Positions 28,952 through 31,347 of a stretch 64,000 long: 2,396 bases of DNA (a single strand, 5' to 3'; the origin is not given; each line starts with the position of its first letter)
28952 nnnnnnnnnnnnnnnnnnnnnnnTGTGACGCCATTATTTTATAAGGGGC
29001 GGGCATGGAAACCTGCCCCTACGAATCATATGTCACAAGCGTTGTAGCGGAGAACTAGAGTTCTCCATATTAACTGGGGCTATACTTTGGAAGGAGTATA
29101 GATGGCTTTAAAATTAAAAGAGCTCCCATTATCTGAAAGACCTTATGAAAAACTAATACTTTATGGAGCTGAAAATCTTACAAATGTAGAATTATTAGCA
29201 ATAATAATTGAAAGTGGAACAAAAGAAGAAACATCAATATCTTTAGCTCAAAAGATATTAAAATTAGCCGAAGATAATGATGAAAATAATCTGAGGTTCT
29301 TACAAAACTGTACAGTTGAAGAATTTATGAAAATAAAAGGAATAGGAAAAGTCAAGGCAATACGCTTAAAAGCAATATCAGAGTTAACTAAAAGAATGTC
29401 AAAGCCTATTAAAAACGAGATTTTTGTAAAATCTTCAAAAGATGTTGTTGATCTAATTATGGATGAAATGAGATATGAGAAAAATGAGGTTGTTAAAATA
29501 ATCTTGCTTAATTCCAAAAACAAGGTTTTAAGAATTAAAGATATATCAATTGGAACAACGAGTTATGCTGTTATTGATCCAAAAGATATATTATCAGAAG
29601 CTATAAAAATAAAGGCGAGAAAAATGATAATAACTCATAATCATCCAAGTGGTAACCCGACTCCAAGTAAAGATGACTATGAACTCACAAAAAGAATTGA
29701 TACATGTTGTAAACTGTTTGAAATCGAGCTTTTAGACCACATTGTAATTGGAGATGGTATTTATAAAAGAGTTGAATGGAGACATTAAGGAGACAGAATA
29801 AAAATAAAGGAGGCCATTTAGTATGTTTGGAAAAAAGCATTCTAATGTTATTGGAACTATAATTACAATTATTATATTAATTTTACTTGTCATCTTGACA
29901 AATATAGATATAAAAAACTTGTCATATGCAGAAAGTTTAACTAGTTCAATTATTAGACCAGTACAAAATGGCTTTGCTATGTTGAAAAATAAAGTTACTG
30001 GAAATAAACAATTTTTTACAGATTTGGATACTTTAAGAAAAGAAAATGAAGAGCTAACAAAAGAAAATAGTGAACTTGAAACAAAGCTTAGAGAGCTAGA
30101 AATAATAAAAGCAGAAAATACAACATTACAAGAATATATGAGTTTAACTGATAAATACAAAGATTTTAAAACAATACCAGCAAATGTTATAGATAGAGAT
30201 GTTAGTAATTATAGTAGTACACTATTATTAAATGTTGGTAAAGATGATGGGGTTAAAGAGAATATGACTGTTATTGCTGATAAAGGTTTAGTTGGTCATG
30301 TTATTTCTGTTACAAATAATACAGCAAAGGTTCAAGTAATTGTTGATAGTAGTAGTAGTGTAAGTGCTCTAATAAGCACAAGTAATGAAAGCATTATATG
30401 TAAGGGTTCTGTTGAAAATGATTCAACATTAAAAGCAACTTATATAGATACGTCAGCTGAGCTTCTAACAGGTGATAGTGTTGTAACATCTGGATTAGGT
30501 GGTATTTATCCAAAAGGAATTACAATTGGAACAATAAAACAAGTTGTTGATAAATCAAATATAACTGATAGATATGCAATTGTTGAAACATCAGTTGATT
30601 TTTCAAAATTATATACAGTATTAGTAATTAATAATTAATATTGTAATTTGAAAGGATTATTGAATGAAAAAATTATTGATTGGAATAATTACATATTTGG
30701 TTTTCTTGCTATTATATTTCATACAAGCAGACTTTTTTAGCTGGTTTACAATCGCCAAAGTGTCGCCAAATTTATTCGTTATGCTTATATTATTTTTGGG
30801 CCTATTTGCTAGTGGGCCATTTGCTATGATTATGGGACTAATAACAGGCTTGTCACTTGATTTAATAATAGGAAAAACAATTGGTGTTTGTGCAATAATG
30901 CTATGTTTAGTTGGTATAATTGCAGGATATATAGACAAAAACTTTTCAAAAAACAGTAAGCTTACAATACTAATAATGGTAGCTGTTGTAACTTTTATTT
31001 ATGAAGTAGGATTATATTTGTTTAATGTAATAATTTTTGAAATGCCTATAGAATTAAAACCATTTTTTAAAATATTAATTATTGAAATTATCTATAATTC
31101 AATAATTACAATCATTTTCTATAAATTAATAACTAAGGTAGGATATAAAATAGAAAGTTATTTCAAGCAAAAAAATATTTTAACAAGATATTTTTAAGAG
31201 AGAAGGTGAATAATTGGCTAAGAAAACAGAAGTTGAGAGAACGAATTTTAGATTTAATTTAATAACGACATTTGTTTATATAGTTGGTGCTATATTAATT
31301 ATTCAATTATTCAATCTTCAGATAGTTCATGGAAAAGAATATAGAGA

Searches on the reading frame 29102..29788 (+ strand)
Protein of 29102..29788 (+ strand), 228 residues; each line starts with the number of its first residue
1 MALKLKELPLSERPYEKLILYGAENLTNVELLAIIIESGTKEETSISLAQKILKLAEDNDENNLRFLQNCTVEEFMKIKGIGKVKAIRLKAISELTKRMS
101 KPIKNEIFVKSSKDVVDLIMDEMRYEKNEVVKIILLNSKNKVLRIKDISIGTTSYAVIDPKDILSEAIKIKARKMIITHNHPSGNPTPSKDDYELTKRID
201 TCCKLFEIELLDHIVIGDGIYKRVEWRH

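Call 19: search_protein_families(library=pfam, proteins=[window:29102-29788:+], max_evalue=0.001)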
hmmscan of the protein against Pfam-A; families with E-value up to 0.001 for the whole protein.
window:29102-29788:+ (228 aa): 4 families
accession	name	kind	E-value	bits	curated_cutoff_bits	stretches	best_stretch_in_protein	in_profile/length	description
PF04002.20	RadC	-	2e-38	131.5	22.1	1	110-219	2-111/121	RadC-like JAB domain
PF20582.4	UPF0758_N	-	2.3e-25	88.9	27.1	1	6-87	2-77/77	UPF0758 N-terminal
PF00633.29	HHH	-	0.00062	19.9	24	0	69-90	7-28/30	Helix-hairpin-helix motif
PF14464.11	Prok-JAB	-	0.00083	19.7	25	0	121-198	11-92/114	Prokaryotic homologs of the JAB domain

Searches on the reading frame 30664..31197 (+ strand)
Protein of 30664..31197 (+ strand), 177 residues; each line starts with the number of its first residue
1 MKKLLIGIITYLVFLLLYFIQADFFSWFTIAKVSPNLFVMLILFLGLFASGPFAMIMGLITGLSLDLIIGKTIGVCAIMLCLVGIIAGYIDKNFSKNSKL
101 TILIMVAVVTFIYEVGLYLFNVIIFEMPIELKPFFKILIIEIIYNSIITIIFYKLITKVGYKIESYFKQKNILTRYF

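Call 19: search_protein_families(library=pfam, proteins=[window:30664-31197:+], max_evalue=0.001)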
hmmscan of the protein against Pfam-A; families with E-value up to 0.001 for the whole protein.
window:30664-31197:+ (177 aa): 2 families
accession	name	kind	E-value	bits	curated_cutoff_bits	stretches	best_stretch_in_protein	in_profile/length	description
PF04093.17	MreD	-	9e-10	39.3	24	1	2-158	2-157/158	rod shape-determining protein MreD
PF07694.17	5TM-5TMR_LYT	-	0.00042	20.4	24.6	1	29-158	38-168/169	5TMR of 5TMR-LYT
